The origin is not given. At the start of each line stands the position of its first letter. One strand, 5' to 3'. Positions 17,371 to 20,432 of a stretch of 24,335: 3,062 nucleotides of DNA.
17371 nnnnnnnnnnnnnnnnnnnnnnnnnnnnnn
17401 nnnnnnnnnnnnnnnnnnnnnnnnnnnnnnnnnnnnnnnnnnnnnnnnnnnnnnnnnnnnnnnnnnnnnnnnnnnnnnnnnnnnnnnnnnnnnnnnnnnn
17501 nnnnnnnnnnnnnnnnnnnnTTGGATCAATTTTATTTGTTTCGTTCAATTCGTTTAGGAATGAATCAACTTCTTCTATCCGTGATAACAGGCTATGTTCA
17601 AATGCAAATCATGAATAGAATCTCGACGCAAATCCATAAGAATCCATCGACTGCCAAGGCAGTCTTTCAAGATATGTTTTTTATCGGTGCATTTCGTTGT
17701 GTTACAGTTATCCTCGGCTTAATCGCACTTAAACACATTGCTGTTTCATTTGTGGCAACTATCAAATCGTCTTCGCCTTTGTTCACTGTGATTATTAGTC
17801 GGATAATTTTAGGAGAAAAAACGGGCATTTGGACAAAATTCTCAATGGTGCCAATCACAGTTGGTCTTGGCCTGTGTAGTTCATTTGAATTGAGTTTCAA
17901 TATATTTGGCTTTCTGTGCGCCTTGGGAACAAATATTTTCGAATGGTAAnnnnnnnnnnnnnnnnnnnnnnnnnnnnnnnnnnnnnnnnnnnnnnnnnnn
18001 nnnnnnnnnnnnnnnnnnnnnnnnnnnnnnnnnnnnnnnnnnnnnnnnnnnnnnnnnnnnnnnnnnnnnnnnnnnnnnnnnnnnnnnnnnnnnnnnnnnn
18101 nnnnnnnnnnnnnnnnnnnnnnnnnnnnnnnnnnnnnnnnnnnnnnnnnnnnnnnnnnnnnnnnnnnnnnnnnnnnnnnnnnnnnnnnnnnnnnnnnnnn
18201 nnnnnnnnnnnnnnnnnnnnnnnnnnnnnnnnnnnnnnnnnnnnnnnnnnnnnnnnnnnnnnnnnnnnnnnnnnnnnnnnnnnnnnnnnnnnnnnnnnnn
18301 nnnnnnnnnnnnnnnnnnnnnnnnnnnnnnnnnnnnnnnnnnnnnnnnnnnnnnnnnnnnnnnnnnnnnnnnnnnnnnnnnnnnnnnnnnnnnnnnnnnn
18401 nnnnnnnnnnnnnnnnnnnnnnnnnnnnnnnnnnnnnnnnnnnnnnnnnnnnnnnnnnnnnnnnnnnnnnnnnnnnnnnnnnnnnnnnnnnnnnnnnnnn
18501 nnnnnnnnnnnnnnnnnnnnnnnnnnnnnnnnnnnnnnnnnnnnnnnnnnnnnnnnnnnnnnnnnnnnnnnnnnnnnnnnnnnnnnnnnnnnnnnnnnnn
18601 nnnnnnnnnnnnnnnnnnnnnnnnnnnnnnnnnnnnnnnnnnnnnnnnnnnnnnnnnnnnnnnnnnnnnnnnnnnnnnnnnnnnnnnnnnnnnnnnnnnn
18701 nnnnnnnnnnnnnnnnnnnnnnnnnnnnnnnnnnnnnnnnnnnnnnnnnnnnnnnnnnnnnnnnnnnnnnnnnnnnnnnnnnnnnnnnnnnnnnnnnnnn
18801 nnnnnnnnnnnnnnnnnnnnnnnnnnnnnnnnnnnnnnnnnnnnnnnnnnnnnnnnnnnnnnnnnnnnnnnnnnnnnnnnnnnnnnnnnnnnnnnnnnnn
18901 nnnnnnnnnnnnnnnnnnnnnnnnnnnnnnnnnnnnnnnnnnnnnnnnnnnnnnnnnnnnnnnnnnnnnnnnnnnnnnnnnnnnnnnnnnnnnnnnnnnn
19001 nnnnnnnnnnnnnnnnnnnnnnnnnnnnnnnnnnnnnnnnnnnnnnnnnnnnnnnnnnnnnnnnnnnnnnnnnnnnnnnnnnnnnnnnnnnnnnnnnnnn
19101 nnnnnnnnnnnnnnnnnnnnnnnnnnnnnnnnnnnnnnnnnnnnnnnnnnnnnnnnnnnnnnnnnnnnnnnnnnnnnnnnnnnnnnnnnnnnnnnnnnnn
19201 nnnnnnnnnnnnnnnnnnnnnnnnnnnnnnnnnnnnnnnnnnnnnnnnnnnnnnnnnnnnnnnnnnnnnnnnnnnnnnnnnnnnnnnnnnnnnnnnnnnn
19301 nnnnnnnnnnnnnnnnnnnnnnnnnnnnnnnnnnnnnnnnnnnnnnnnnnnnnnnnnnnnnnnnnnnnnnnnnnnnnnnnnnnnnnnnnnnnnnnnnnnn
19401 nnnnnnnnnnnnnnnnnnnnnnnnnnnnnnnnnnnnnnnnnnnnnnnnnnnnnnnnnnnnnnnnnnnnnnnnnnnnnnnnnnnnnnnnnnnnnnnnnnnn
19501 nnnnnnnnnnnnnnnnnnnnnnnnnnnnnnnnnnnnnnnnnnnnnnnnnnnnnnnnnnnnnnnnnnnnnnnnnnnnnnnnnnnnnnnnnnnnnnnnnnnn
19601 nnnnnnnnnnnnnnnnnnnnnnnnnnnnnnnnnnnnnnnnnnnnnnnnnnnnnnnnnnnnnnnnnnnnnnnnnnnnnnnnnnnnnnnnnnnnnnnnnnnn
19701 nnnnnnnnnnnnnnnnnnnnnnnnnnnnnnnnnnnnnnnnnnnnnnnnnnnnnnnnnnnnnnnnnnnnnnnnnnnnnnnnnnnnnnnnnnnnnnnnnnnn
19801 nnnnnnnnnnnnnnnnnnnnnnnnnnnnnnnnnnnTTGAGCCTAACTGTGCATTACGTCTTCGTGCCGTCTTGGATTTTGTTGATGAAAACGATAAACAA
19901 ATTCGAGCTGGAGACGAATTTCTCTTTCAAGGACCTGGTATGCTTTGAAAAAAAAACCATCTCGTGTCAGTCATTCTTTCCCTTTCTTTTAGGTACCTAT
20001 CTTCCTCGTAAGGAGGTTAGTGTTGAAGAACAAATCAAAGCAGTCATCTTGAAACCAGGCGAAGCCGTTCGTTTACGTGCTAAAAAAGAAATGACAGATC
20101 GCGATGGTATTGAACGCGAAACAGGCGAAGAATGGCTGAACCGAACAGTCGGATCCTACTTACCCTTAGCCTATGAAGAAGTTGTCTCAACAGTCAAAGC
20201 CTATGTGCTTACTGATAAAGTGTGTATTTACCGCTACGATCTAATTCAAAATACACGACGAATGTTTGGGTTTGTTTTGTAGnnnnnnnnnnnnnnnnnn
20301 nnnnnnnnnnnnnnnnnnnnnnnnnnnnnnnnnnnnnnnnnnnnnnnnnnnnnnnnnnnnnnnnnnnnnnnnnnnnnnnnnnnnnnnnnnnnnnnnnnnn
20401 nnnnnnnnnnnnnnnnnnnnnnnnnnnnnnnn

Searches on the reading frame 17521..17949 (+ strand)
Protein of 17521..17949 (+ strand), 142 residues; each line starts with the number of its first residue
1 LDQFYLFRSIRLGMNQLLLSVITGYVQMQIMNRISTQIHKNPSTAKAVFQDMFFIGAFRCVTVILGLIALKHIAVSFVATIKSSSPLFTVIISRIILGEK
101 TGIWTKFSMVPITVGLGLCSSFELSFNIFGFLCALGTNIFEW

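Call 30: search_protein_families(library=pfam, proteins=[window:17521-17949:+], max_evalue=0.01)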
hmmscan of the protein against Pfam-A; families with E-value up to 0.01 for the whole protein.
window:17521-17949:+ (142 aa): 2 families
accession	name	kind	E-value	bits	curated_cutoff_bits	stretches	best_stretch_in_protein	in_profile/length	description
PF03151.22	TPT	-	1.3e-26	94.1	30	1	19-140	37-156/291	Triose-phosphate Transporter family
PF00892.27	EamA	-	2.3e-09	38.1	28.2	1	41-118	54-132/135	EamA-like transporter family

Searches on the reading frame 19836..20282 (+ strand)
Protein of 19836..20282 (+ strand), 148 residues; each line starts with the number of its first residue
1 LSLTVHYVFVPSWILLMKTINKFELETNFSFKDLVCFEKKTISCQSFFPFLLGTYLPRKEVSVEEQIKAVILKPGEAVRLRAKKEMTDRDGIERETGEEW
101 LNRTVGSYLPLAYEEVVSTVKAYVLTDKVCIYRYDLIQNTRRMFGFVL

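Call 30: search_protein_families(library=pfam, proteins=[window:19836-20282:+], max_evalue=0.01)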
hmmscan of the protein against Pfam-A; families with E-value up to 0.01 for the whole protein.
window:19836-20282:+ (148 aa): 1 family
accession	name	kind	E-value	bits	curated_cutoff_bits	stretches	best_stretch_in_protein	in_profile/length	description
PF01505.23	Vault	-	2.1e-14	53.7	27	1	71-110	2-41/42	Major Vault Protein repeat domain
